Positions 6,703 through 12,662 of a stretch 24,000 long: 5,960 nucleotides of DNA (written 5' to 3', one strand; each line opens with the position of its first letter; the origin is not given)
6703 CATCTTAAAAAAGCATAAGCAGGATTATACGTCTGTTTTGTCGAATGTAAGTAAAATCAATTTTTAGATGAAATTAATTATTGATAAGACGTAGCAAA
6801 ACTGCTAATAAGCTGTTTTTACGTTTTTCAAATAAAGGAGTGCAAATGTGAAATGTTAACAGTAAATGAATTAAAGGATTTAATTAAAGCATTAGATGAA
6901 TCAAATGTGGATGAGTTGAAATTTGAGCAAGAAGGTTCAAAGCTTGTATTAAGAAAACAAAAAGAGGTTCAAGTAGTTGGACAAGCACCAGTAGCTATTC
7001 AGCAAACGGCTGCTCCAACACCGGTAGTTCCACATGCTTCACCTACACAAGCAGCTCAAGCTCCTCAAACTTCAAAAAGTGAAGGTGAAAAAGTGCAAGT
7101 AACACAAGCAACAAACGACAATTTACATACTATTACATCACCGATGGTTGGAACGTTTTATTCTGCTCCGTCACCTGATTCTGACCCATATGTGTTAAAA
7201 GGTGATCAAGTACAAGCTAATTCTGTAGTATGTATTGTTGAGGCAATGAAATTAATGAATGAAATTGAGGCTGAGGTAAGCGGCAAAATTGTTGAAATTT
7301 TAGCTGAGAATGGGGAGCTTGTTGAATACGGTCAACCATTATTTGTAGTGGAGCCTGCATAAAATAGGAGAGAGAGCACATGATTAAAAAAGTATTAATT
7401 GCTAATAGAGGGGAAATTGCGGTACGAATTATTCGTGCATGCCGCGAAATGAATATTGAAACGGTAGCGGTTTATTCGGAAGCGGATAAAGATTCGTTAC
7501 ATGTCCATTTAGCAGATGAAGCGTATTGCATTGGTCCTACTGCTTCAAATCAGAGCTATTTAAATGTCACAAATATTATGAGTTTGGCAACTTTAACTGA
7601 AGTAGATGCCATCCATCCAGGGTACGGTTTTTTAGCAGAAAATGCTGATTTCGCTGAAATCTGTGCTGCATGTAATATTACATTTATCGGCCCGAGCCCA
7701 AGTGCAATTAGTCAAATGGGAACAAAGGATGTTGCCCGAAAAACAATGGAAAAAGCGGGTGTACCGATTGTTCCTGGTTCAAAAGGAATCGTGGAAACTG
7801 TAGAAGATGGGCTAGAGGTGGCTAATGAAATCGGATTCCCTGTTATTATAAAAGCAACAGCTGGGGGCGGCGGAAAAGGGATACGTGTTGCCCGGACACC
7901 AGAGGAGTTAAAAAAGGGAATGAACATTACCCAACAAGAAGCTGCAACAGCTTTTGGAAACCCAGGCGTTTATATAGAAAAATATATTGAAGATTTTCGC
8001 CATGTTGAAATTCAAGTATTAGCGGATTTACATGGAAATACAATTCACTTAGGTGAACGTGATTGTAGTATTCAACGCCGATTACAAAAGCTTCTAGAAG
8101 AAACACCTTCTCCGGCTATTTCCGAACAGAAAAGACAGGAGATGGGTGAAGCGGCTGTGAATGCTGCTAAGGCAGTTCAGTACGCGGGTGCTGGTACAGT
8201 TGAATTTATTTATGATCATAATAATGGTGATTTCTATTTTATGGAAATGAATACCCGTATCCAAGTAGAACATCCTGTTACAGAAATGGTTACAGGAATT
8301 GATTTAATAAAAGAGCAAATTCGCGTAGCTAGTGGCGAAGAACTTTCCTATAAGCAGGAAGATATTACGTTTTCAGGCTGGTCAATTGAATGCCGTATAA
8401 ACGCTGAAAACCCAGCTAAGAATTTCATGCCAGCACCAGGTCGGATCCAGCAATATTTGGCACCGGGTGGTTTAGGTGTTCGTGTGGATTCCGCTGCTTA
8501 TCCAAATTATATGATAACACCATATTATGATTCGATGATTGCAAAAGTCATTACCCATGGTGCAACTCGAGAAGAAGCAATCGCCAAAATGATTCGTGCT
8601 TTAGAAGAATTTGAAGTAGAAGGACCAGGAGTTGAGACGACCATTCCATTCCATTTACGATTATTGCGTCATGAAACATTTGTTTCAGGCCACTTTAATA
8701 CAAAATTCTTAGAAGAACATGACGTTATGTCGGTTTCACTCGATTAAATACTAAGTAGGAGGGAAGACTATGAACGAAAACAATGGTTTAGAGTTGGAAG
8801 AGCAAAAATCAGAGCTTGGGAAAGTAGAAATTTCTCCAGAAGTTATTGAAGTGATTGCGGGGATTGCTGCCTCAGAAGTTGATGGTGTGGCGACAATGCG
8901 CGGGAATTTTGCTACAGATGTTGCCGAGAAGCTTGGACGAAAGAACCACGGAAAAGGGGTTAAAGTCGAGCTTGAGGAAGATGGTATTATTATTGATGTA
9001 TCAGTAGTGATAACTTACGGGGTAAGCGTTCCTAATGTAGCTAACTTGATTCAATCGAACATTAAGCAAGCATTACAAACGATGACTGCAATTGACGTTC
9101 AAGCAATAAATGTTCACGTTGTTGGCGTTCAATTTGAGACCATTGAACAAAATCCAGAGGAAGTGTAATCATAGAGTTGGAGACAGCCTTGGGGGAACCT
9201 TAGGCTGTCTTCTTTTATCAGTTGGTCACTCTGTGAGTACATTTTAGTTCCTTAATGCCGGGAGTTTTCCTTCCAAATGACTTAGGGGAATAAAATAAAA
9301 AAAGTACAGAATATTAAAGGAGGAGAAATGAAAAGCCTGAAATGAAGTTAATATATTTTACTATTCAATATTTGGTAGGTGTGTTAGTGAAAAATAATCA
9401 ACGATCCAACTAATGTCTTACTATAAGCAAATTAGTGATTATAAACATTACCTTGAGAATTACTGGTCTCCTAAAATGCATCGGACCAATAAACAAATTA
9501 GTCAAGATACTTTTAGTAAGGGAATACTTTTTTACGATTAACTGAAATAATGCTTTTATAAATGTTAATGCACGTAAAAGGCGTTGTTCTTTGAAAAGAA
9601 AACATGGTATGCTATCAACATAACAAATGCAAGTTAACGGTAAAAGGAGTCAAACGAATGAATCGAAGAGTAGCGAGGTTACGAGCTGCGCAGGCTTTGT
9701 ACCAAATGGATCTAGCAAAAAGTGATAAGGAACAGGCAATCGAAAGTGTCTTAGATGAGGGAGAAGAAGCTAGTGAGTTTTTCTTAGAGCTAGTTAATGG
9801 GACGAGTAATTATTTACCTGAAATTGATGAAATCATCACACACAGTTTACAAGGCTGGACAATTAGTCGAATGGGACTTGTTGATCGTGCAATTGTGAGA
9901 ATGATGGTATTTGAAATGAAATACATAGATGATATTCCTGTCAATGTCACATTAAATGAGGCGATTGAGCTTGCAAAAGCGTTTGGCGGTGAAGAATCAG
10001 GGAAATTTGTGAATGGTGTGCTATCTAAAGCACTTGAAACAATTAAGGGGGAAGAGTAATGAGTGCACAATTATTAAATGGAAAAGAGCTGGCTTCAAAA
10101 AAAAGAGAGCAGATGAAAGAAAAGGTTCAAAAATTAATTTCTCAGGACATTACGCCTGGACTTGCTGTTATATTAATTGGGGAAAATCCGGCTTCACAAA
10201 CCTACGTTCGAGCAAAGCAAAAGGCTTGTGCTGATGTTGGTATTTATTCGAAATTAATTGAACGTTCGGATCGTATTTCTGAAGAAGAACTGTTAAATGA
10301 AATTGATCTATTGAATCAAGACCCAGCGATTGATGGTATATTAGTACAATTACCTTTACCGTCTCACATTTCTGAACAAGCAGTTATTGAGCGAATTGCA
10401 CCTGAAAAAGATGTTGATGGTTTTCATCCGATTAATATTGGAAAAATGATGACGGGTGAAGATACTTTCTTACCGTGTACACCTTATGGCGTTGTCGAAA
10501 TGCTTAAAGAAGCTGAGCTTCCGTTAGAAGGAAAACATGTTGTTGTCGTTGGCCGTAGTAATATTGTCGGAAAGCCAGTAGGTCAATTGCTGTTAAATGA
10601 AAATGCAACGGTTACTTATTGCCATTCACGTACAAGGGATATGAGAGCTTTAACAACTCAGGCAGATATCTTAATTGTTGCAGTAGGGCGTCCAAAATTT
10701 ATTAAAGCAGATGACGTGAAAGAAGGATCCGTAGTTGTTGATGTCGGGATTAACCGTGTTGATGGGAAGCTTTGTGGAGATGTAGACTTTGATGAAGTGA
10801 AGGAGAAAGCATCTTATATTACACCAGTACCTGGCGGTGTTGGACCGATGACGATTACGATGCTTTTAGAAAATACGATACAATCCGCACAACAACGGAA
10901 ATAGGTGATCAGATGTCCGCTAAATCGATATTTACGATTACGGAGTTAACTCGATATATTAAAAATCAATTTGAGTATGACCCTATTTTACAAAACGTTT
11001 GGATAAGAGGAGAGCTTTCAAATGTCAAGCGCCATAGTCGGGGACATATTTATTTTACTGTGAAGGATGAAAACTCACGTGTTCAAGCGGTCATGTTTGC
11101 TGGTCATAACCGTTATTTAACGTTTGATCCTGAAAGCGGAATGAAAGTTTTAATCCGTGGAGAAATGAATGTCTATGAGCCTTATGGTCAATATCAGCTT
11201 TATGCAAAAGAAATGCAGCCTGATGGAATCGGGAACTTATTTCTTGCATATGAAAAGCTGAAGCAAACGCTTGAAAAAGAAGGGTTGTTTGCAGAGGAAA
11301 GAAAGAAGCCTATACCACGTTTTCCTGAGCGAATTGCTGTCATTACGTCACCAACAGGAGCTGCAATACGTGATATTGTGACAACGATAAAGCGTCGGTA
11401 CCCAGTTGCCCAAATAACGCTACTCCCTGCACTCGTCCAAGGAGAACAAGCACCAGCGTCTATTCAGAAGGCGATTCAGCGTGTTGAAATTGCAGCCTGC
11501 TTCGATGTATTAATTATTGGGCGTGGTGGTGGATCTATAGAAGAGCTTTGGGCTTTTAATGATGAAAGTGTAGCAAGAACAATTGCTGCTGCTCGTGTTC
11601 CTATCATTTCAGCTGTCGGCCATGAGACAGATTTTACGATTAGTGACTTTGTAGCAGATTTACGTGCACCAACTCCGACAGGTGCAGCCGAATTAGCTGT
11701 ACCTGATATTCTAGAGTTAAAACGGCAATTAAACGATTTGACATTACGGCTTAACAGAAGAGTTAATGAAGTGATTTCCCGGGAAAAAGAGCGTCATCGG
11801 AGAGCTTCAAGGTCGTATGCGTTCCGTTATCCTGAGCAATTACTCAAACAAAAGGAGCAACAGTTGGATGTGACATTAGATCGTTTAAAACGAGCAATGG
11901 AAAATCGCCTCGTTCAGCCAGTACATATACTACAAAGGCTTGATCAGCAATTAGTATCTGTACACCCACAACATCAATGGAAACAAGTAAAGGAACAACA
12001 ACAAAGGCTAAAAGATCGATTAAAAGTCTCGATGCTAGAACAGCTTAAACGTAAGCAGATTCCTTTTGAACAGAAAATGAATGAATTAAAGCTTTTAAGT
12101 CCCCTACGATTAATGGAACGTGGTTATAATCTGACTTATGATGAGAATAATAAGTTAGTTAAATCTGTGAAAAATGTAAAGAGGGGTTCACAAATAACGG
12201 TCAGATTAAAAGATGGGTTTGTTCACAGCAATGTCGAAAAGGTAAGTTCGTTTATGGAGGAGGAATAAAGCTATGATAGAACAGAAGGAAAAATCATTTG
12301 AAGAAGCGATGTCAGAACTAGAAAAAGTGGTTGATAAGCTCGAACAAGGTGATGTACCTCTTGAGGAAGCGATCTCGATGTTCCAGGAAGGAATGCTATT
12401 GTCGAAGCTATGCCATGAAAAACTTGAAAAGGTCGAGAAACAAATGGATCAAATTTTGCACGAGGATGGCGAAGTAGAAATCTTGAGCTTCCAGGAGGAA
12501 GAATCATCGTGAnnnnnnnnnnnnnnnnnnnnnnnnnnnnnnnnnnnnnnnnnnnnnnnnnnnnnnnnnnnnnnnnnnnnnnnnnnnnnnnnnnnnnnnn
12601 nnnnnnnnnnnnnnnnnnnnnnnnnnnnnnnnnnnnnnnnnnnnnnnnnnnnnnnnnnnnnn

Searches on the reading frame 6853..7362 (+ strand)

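Call 16: search_protein_families(library=ncbifam, proteins=[window:6853-7362:+], max_evalue=0.00001)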
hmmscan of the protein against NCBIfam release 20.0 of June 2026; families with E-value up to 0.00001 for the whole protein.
window:6853-7362:+ (169 aa): 13 families
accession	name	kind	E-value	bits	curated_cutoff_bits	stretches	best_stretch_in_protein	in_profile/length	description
TIGR00531.1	BCCP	equivalog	3e-51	174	115.2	1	3-167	2-155/156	acetyl-CoA carboxylase biotin carboxyl carrier protein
NF005457.0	PRK07051.1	equivalog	2.8e-25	88.3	87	1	91-167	3-79/80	acetyl-CoA carboxylase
NF006761.0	PRK09282.1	domain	1.7e-21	76.4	402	1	32-167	462-590/591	pyruvate carboxylase subunit B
NF005117.0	PRK06549.1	equivalog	4.5e-12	46.7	159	1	36-165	18-128/130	acetyl-CoA carboxylase biotin carboxyl carrier protein subunit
TIGR02712.1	urea_carbox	equivalog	1.3e-10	39.7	1303.85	1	48-167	1093-1201/1201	urea carboxylase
NF010643.0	PRK14040.1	subfamily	4.2e-10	38.7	892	1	47-166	484-594/595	oxaloacetate decarboxylase subunit alpha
TIGR01108.1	oadA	equivalog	6e-10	38.2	756.5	1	18-161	449-580/582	sodium-extruding oxaloacetate decarboxylase subunit alpha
NF009554.0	PRK12999.1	equivalog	9.5e-09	33.6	965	1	72-167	1059-1146/1147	pyruvate carboxylase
NF004173.0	PRK05641.1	equivalog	2.5e-08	34.6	199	1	47-164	45-150/153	putative acetyl-CoA carboxylase biotin carboxyl carrier protein subunit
NF010645.0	PRK14042.1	equivalog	8.4e-07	28.1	1182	1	114-167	541-594/596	pyruvate carboxylase subunit B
NF006079.0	PRK08225.1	equivalog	1.3e-06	28.3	95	1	114-166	17-69/70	acetyl-CoA carboxylase biotin carboxyl carrier protein subunit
NF047903.1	MmDecMmdC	equivalog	4.1e-06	27.2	200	1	51-165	25-130/132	methylmalonyl-CoA decarboxylase subunit gamma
TIGR01235.1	pyruv_carbox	equivalog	4.9e-06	24.3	1114.45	1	76-164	1058-1140/1143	pyruvate carboxylase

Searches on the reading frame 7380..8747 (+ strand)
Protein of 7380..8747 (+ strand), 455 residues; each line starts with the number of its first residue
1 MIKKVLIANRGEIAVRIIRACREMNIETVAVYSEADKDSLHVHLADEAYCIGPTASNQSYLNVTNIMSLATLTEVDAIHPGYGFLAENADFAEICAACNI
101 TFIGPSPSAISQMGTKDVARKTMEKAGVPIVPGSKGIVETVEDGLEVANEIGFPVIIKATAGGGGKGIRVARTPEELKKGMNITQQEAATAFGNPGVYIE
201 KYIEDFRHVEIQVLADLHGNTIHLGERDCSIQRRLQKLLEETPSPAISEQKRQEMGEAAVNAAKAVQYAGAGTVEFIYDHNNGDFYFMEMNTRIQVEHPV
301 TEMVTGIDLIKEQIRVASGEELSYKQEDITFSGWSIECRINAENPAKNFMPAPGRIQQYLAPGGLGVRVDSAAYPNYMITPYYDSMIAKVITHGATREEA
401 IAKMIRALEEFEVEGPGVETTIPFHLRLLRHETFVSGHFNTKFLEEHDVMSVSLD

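Call 16: search_protein_families(library=ncbifam, proteins=[window:7380-8747:+], max_evalue=0.00001)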
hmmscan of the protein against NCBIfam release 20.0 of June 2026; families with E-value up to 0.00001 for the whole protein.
window:7380-8747:+ (455 aa): 36 families (the best 25 are shown)
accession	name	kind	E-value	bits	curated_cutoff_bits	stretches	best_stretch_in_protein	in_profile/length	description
TIGR00514.1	accC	equivalog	4.5e-232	770.7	626.5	1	1-450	1-447/449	acetyl-CoA carboxylase biotin carboxylase subunit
NF006367.0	PRK08591.1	subfamily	9.3e-231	766.3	597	1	1-449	1-446/451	acetyl-CoA carboxylase biotin carboxylase subunit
NF004085.0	PRK05586.1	equivalog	9.6e-211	700.4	723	1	1-447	1-444/448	acetyl-CoA carboxylase biotin carboxylase subunit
NF006406.0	PRK08654.1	equivalog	3.1e-209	695.6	739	1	1-449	1-445/499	acetyl-CoA carboxylase biotin carboxylase subunit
NF005525.0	PRK07178.1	equivalog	3e-185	616.3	768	1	1-448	1-443/471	acetyl-CoA carboxylase biotin carboxylase subunit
NF009471.0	PRK12833.1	equivalog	1.8e-184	613.7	686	1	2-446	5-446/467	acetyl-CoA carboxylase biotin carboxylase subunit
NF009554.0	PRK12999.1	equivalog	6.1e-184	613.8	965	1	1-448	4-456/1147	pyruvate carboxylase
NF006286.0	PRK08462.1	equivalog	1.5e-182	607.4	740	1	2-447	4-444/445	acetyl-CoA carboxylase biotin carboxylase subunit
NF006287.0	PRK08463.1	equivalog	9.1e-172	572.1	775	1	1-447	1-444/479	acetyl-CoA carboxylase subunit A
TIGR01235.1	pyruv_carbox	equivalog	4.3e-169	564.3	1114.45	1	4-447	1-451/1143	pyruvate carboxylase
TIGR02712.1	urea_carbox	equivalog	1.2e-162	543.2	1303.85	1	3-451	2-446/1201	urea carboxylase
TIGR01369.1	CPSaseII_lrg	equivalog_domain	1.9e-21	75.4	1027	1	18-223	33-229/1052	carbamoyl-phosphate synthase (glutamine-hydrolyzing) large subunit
NF003671.0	PRK05294.1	equivalog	4e-19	67.8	599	1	74-330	82-340/1058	carbamoyl-phosphate synthase large subunit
NF053643.1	Ddl_archaea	equivalog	1.8e-15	56.8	500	1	22-320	19-298/367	putative pseudomurein biosynthesis ATP-grasp protein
TIGR01205.1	D_ala_D_alaTIGR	subfamily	3.3e-13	49.3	245.65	1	83-292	74-285/318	D-alanine--D-alanine ligase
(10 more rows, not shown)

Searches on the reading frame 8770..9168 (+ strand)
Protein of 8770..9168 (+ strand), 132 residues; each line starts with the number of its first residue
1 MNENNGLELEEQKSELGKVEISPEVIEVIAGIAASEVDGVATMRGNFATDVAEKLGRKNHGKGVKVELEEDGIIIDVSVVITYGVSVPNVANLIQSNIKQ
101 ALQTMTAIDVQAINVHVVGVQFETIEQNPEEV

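Call 46: search_protein_families(library=ncbifam, proteins=[window:8770-9168:+], max_evalue=0.00001)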
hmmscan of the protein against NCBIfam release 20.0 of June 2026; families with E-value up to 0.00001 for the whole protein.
window:8770-9168:+ (132 aa): 1 family
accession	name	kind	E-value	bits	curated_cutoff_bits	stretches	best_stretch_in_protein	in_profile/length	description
NF033218.1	anchor_AmaP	equivalog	2e-07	30.9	55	0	63-117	112-166/166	alkaline shock response membrane anchor protein AmaP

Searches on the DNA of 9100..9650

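Call 50: search_rna_families(source=window, start=9100, end=9650, threshold=evalue, max_evalue=1)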
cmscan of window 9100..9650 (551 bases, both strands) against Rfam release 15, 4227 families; matches with E-value up to 1: 0.
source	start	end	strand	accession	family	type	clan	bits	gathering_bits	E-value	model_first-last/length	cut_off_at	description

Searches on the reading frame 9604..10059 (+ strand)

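Call 4: search_protein_families(library=ncbifam, proteins=[window:9604-10059:+])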
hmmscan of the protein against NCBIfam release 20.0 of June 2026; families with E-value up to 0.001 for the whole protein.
window:9604-10059:+ (151 aa): 6 families
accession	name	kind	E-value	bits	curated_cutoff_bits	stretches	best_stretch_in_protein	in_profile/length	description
TIGR01951.1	nusB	equivalog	1.2e-40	138.8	88.35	1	21-145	2-129/131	transcription antitermination factor NusB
NF001223.0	PRK00202.1-1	equivalog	8.3e-32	110.2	131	1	19-145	7-142/146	transcription antitermination factor NusB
NF011494.0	PRK14902.1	equivalog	1.9e-15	56.6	319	1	24-144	5-126/444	16S rRNA (cytosine(967)-C(5))-methyltransferase RsmB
NF001230.0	PRK00202.2-5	equivalog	4.8e-12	46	132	1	14-143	15-147/165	transcription antitermination factor NusB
TIGR00563.1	rsmB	equivalog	3.2e-09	36.4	269.05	1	28-142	4-119/437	16S rRNA (cytosine(967)-C(5))-methyltransferase RsmB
NF011493.0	PRK14901.1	equivalog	2.9e-06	26.3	540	1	42-145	22-127/447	16S rRNA (cytosine(967)-C(5))-methyltransferase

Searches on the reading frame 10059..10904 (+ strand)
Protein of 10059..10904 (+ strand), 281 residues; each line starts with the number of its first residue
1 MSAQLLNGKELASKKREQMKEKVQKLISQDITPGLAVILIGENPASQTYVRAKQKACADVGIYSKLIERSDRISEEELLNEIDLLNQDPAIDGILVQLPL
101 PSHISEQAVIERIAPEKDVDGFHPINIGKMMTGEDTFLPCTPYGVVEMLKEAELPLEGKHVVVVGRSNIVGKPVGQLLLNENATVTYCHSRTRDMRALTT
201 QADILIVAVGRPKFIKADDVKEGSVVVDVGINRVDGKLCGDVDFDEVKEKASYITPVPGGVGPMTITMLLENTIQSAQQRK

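Call 4: search_protein_families(library=ncbifam, proteins=[window:10059-10904:+])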
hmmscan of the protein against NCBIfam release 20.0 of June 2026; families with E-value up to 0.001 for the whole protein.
window:10059-10904:+ (281 aa): 30 families (the best 25 are shown)
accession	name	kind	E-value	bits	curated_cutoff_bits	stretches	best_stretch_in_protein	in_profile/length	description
NF010786.0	PRK14189.1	subfamily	6.2e-125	416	421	1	1-279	1-280/285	bifunctional methylenetetrahydrofolate dehydrogenase/methenyltetrahydrofolate cyclohydrolase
NF010776.0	PRK14179.1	equivalog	1.2e-120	401.9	445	1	3-279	2-280/284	bifunctional methylenetetrahydrofolate dehydrogenase/methenyltetrahydrofolate cyclohydrolase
NF010787.0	PRK14191.1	equivalog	1.1e-119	398.8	423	1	4-280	2-280/285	bifunctional methylenetetrahydrofolate dehydrogenase/methenyltetrahydrofolate cyclohydrolase FolD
NF010780.0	PRK14183.1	equivalog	4.9e-116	386.9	480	1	4-281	2-281/283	bifunctional 5,10-methylene-tetrahydrofolate dehydrogenase/ 5,10-methylene-tetrahydrofolate cyclohydrolase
NF008058.0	PRK10792.1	equivalog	1.1e-114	382.2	355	1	1-280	1-282/285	bifunctional methylenetetrahydrofolate dehydrogenase/methenyltetrahydrofolate cyclohydrolase FolD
NF010785.0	PRK14188.1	subfamily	7.2e-110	366.6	396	1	2-279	2-288/297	bifunctional methylenetetrahydrofolate dehydrogenase/methenyltetrahydrofolate cyclohydrolase FolD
NF010783.0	PRK14186.1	equivalog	3.3e-109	364.6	333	1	3-280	2-285/297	bifunctional methylenetetrahydrofolate dehydrogenase/methenyltetrahydrofolate cyclohydrolase FolD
NF010763.0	PRK14166.1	equivalog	9.5e-109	362.8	501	1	5-280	3-280/282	bifunctional 5,10-methylene-tetrahydrofolate dehydrogenase/ 5,10-methylene-tetrahydrofolate cyclohydrolase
NF010772.0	PRK14175.1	equivalog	4.8e-108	360.7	459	1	1-280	1-281/286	bifunctional methylenetetrahydrofolate dehydrogenase/methenyltetrahydrofolate cyclohydrolase FolD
NF010781.0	PRK14184.1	equivalog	5.6e-108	360.4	438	1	4-280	2-283/286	bifunctional 5,10-methylene-tetrahydrofolate dehydrogenase/ 5,10-methylene-tetrahydrofolate cyclohydrolase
NF010773.0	PRK14176.1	equivalog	2.5e-107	358.6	437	1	3-279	8-285/287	bifunctional 5,10-methylene-tetrahydrofolate dehydrogenase/ 5,10-methylene-tetrahydrofolate cyclohydrolase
NF010767.0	PRK14170.1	equivalog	3.2e-107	357.8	559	1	4-278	3-278/284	bifunctional methylenetetrahydrofolate dehydrogenase/methenyltetrahydrofolate cyclohydrolase FolD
NF010766.0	PRK14169.1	equivalog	2e-105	352.4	450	1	3-280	2-280/283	bifunctional methylenetetrahydrofolate dehydrogenase/methenyltetrahydrofolate cyclohydrolase FolD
NF010775.0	PRK14178.1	equivalog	2.1e-105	352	465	1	5-280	2-274/279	bifunctional methylenetetrahydrofolate dehydrogenase/methenyltetrahydrofolate cyclohydrolase FolD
NF010777.0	PRK14180.1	equivalog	1e-103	346.7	544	1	5-279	3-279/282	bifunctional 5,10-methylene-tetrahydrofolate dehydrogenase/ 5,10-methylene-tetrahydrofolate cyclohydrolase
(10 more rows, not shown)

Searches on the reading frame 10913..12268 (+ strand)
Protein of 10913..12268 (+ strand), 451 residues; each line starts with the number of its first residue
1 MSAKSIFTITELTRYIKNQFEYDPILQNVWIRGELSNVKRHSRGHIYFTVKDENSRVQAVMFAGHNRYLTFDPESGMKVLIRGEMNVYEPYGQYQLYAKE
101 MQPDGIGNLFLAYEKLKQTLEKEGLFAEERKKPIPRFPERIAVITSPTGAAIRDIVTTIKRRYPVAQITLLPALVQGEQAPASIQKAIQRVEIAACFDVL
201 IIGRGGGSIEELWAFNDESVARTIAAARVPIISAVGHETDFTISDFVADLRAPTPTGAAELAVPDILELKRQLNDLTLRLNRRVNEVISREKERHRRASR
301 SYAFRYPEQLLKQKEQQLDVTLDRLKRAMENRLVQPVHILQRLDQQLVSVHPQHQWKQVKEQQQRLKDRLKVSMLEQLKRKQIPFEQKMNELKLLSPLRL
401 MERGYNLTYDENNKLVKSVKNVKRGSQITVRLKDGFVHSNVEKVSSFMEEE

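Call 4: search_protein_families(library=ncbifam, proteins=[window:10913-12268:+])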
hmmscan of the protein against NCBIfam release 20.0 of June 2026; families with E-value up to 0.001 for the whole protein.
window:10913-12268:+ (451 aa): 1 family
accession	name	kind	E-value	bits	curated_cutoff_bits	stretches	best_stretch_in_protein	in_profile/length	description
TIGR00237.1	xseA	equivalog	2.6e-155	517.4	180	2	8-356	1-348/389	exodeoxyribonuclease VII large subunit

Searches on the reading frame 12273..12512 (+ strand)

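Call 4: search_protein_families(library=ncbifam, proteins=[window:12273-12512:+])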
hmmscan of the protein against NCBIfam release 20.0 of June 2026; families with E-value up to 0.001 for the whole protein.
window:12273-12512:+ (79 aa): 14 families
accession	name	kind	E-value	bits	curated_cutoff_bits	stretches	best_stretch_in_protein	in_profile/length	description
NF010666.0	PRK14063.1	equivalog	2.1e-33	114.2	111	1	3-77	3-77/78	exodeoxyribonuclease VII small subunit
TIGR01280.1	xseB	equivalog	1.4e-23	82.7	35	1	8-63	1-56/57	exodeoxyribonuclease VII small subunit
NF002138.0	PRK00977.1-2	equivalog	2.6e-21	75.2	77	1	4-72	3-71/77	exodeoxyribonuclease VII small subunit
NF010667.0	PRK14064.1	equivalog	4.3e-17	62.2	134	1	4-67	3-66/75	exodeoxyribonuclease VII small subunit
NF002141.0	PRK00977.1-5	equivalog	1.5e-16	60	92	1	5-66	19-79/93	exodeoxyribonuclease VII small subunit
NF002139.0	PRK00977.1-3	equivalog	2e-16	59.8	68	1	5-67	11-73/84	exodeoxyribonuclease VII small subunit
NF002137.0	PRK00977.1-1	equivalog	4.8e-16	58.4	94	1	5-77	7-79/80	exodeoxyribonuclease VII small subunit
NF010670.0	PRK14067.1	equivalog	5.3e-16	58.1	107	1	3-77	4-76/81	exodeoxyribonuclease VII small subunit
NF002140.0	PRK00977.1-4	equivalog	7.7e-16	57.7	71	1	4-76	7-79/81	exodeoxyribonuclease VII small subunit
NF010671.0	PRK14068.1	equivalog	4.6e-15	55.5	95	1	4-67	3-66/76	exodeoxyribonuclease VII small subunit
NF010672.0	PRK14069.1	equivalog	4.7e-13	49.3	123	1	1-69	1-71/95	exodeoxyribonuclease VII small subunit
NF010669.0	PRK14066.1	equivalog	3.7e-12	46.4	113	1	8-77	5-75/76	exodeoxyribonuclease VII small subunit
NF010673.0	PRK14070.1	equivalog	4.2e-11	42.7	119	1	8-69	2-64/75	exodeoxyribonuclease VII small subunit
NF010668.0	PRK14065.1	equivalog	0.00093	19.6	149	0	6-53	24-71/86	exodeoxyribonuclease VII small subunit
